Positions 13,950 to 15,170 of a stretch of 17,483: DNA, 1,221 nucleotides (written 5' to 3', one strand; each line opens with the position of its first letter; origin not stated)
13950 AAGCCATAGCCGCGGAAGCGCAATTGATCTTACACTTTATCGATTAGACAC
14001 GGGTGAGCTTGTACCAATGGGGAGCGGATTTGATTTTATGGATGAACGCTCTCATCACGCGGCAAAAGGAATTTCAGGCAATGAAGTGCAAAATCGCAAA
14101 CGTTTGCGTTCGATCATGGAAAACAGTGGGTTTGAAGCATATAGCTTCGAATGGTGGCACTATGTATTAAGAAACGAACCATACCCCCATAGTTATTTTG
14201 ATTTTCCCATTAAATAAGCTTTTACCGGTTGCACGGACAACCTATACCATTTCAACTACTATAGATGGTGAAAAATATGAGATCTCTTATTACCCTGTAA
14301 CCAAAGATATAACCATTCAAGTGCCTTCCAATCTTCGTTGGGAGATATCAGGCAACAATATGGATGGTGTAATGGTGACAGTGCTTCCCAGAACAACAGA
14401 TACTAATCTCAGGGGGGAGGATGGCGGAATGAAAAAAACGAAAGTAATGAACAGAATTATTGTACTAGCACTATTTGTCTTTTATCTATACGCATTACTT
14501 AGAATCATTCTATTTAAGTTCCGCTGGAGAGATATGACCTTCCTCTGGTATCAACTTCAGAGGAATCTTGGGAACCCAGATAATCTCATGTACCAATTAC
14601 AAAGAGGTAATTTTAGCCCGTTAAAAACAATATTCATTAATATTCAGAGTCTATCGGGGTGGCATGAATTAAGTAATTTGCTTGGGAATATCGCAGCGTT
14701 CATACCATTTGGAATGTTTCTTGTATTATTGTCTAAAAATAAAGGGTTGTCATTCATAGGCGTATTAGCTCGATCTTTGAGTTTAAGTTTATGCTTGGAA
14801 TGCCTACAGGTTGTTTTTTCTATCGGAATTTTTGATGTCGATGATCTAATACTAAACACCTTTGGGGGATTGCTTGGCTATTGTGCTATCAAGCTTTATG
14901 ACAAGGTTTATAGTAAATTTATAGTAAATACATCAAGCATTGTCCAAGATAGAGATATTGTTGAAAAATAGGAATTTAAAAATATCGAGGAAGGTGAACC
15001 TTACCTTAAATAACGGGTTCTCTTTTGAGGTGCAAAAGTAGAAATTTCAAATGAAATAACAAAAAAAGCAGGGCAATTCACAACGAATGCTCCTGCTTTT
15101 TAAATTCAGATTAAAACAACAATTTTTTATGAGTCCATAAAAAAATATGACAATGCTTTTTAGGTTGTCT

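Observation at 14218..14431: vanY reduced to a roughly 60-codon 3' relic that reads in frame into the next gene and carries its ribosome-binding site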

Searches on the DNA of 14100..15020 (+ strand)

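Call 5: search_dna_similar(query=window:14100-15000:+, collection=plasmids, mode=distant, max_rows=25)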
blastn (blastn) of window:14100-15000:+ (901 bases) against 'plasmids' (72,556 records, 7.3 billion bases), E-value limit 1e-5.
Records with a match: 409; places in all: 821; records where one place covers at least 80% of the query: 0.
Best place of each record, by identity: 90-95% 81; 80-90% 307; 60-80% 21.
By first word of the organism name: Enterococcus 403; Staphylococcus 5; Brevibacillus 1.
By predicted mobility (MOB-suite, as given by PLSDB): non-mobilizable 230; mobilizable 127; conjugative 52.
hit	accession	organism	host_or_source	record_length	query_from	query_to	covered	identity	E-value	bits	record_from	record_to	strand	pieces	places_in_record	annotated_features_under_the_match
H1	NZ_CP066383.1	Enterococcus faecium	Homo sapiens,cell culture,rectal swab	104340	1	376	39%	87.9%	3e-57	442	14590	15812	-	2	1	IS6-like element IS1216 family transposase | D-Ala-D-Ala dipeptidase VanX-A | vanX gene in vanA cluster: vanX; glycopeptide resistance gene cluster | vanX-A: D-Ala-D-Ala dipeptidase VanX-A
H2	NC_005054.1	Staphylococcus aureus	-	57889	147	376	26%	83.6%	2e-60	242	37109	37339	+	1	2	vanY gene in vanA cluster: vanY; glycopeptide resistance gene cluster | vanY: VanY-A/VanY-F/VanY-M family D-Ala-D-Ala carboxypeptidase | vanY-A: D-Ala-D-Ala carboxypeptidase VanY-A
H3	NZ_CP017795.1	Enterococcus faecium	Homo sapiens,Peritoneal fluid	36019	147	376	26%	83.6%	2e-60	242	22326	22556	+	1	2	D-Ala-D-Ala carboxypeptidase VanY-A | vanY gene in vanA cluster: vanY; glycopeptide resistance gene cluster | vanY-A: D-Ala-D-Ala carboxypeptidase VanY-A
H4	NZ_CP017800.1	Enterococcus faecium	Homo sapiens,Peritoneal fluid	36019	147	376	26%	83.6%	2e-60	242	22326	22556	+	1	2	D-Ala-D-Ala carboxypeptidase VanY-A | vanY gene in vanA cluster: vanY; glycopeptide resistance gene cluster | vanY-A: D-Ala-D-Ala carboxypeptidase VanY-A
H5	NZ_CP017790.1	Enterococcus faecium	-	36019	147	376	26%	83.6%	2e-60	242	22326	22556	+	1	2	D-Ala-D-Ala carboxypeptidase VanY-A | vanY gene in vanA cluster: vanY; glycopeptide resistance gene cluster | vanY-A: D-Ala-D-Ala carboxypeptidase VanY-A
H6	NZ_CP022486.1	Enterococcus faecalis ARO1/DG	Dog with mastitis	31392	147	376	26%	83.6%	2e-60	242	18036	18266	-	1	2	D-Ala-D-Ala carboxypeptidase VanY-A | vanY gene in vanA cluster: vanY; glycopeptide resistance gene cluster | vanY-A: D-Ala-D-Ala carboxypeptidase VanY-A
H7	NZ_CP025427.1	Enterococcus faecium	WGS,fodder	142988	147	376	26%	83.6%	2e-60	242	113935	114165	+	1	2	D-Ala-D-Ala carboxypeptidase VanY-A | vanY gene in vanA cluster: vanY; glycopeptide resistance gene cluster | vanY-A: D-Ala-D-Ala carboxypeptidase VanY-A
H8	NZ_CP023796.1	Enterococcus faecium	Homo sapiens,blood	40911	147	376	26%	83.6%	2e-60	242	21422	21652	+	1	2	D-Ala-D-Ala carboxypeptidase VanY-A | vanY gene in vanA cluster: vanY; glycopeptide resistance gene cluster | vanY-A: D-Ala-D-Ala carboxypeptidase VanY-A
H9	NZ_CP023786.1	Enterococcus faecium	Homo sapiens,blood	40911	147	376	26%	83.6%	2e-60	242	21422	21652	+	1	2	D-Ala-D-Ala carboxypeptidase VanY-A | vanY gene in vanA cluster: vanY; glycopeptide resistance gene cluster | vanY-A: D-Ala-D-Ala carboxypeptidase VanY-A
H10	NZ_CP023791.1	Enterococcus faecium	Homo sapiens,blood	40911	147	376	26%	83.6%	2e-60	242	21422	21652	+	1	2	D-Ala-D-Ala carboxypeptidase VanY-A | vanY gene in vanA cluster: vanY; glycopeptide resistance gene cluster | vanY-A: D-Ala-D-Ala carboxypeptidase VanY-A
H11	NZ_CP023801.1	Enterococcus faecium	-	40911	147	376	26%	83.6%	2e-60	242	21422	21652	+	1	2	D-Ala-D-Ala carboxypeptidase VanY-A | vanY gene in vanA cluster: vanY; glycopeptide resistance gene cluster | vanY-A: D-Ala-D-Ala carboxypeptidase VanY-A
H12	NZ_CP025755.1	Enterococcus faecium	-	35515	147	376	26%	83.6%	2e-60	242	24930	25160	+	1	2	D-Ala-D-Ala carboxypeptidase VanY-A | vanY gene in vanA cluster: vanY; glycopeptide resistance gene cluster | vanY-A: D-Ala-D-Ala carboxypeptidase VanY-A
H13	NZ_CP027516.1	Enterococcus faecium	Homo sapiens,blood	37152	147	376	26%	83.6%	2e-60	242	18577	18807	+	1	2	vanY: VanY-A/VanY-F/VanY-M family D-Ala-D-Ala carboxypeptidase | vanY gene in vanA cluster: vanY; glycopeptide resistance gene cluster | vanY-A: D-Ala-D-Ala carboxypeptidase VanY-A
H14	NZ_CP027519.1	Enterococcus faecium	Homo sapiens,blood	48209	147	376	26%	83.6%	2e-60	242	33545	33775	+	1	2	D-Ala-D-Ala carboxypeptidase VanY-A | vanY gene in vanA cluster: vanY; glycopeptide resistance gene cluster | vanY-A: D-Ala-D-Ala carboxypeptidase VanY-A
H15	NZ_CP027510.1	Enterococcus faecium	Homo sapiens,not_blood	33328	147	376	26%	83.6%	2e-60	242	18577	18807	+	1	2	vanY: VanY-A/VanY-F/VanY-M family D-Ala-D-Ala carboxypeptidase | vanY gene in vanA cluster: vanY; glycopeptide resistance gene cluster | vanY-A: D-Ala-D-Ala carboxypeptidase VanY-A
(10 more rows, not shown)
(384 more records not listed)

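Call 6: get_annotated_region(hit=H2, flank=2500)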
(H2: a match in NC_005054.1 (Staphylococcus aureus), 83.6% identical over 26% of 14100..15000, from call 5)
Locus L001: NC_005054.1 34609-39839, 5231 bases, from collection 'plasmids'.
description: Staphylococcus aureus plasmid pLW043, complete sequence
organism: Staphylococcus aureus (NCBI taxid 1280)
taxonomy: Bacteria; Bacillota; Bacilli; Bacillales; Staphylococcaceae; Staphylococcus; Staphylococcus aureus
host: -; source: -; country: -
typing (MOB-suite, as given by PLSDB): conjugative; replicon rep_cluster_1142,rep_cluster_1281; relaxase MOBQ; mating-pair formation MPF_T
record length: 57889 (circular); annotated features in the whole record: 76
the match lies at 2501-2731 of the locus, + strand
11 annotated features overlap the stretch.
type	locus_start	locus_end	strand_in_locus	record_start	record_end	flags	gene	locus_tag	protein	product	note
predicted_resistance_gene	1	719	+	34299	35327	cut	vanA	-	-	D-alanine--(R)-lactate ligase VanA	predicted by amrfinderplus; class GLYCOPEPTIDE; identity 100.0%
CDS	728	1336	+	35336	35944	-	-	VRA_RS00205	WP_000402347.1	D-Ala-D-Ala dipeptidase VanX-A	-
predicted_resistance_gene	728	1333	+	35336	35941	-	vanX-A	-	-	D-Ala-D-Ala dipeptidase VanX-A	predicted by amrfinderplus; class GLYCOPEPTIDE; identity 100.0%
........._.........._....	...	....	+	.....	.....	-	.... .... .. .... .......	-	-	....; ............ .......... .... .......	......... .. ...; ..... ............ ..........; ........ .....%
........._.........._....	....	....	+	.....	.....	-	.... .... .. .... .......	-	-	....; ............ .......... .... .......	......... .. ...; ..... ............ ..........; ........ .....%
CDS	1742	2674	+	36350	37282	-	vanY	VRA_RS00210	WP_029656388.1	VanY-A/VanY-F/VanY-M family D-Ala-D-Ala carboxypeptidase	-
predicted_resistance_gene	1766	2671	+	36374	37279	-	vanY-A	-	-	D-Ala-D-Ala carboxypeptidase VanY-A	predicted by amrfinderplus; class GLYCOPEPTIDE; identity 98.68%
predicted_resistance_gene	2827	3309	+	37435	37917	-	vanZ-A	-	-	glycopeptide resistance protein VanZ-A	predicted by amrfinderplus; class GLYCOPEPTIDE; identity 100.0%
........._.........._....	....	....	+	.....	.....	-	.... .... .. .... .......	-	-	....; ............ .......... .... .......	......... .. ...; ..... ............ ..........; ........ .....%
CDS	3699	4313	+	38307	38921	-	-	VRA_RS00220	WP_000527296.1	hypothetical protein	-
CDS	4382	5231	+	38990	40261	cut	-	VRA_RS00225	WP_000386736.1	hypothetical protein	-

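Call 31: search_dna_similar(query=window:14480-15020:+, collection=plasmids, mode=distant, max_rows=10)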
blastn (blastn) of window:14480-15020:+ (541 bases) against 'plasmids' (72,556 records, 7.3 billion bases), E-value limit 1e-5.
No match.

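Call 59: get_annotated_region(hit=H1, flank=1500)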
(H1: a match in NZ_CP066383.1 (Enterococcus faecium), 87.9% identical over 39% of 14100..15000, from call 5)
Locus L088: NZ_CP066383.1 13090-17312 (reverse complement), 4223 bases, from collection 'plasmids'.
description: Enterococcus faecium strain Dallas 16_1 plasmid p16_1_104kb, complete sequence
organism: Enterococcus faecium (NCBI taxid 1352)
taxonomy: Bacteria; Bacillota; Bacilli; Lactobacillales; Enterococcaceae; Enterococcus; Enterococcus faecium
host: -; source: Homo sapiens,cell culture,rectal swab; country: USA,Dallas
typing (MOB-suite, as given by PLSDB): non-mobilizable
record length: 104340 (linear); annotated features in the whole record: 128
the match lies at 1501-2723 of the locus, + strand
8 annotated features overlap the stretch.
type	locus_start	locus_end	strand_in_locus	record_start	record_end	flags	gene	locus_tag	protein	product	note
predicted_resistance_gene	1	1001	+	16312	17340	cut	vanA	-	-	D-alanine--(R)-lactate ligase VanA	predicted by amrfinderplus; class GLYCOPEPTIDE; identity 99.71%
CDS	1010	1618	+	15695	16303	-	-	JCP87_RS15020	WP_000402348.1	D-Ala-D-Ala dipeptidase VanX-A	-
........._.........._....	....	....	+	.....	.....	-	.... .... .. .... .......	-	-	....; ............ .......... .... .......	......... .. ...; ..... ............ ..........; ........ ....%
predicted_resistance_gene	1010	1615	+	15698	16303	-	vanX-A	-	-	D-Ala-D-Ala dipeptidase VanX-A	predicted by amrfinderplus; class GLYCOPEPTIDE; identity 100.0%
CDS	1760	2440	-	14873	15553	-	-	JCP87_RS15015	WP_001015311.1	IS6-like element IS1216 family transposase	GO:0006313 - DNA transposition [Evidence IEA]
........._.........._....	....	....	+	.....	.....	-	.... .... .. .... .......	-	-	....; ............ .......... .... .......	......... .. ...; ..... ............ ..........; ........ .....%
predicted_resistance_gene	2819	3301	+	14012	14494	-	vanZ-A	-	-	glycopeptide resistance protein VanZ-A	predicted by amrfinderplus; class GLYCOPEPTIDE; identity 100.0%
CDS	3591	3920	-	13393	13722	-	-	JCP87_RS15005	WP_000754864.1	metalloregulator ArsR/SmtB family transcription factor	GO:0006355 - regulation of DNA-templated transcription [Evidence IEA]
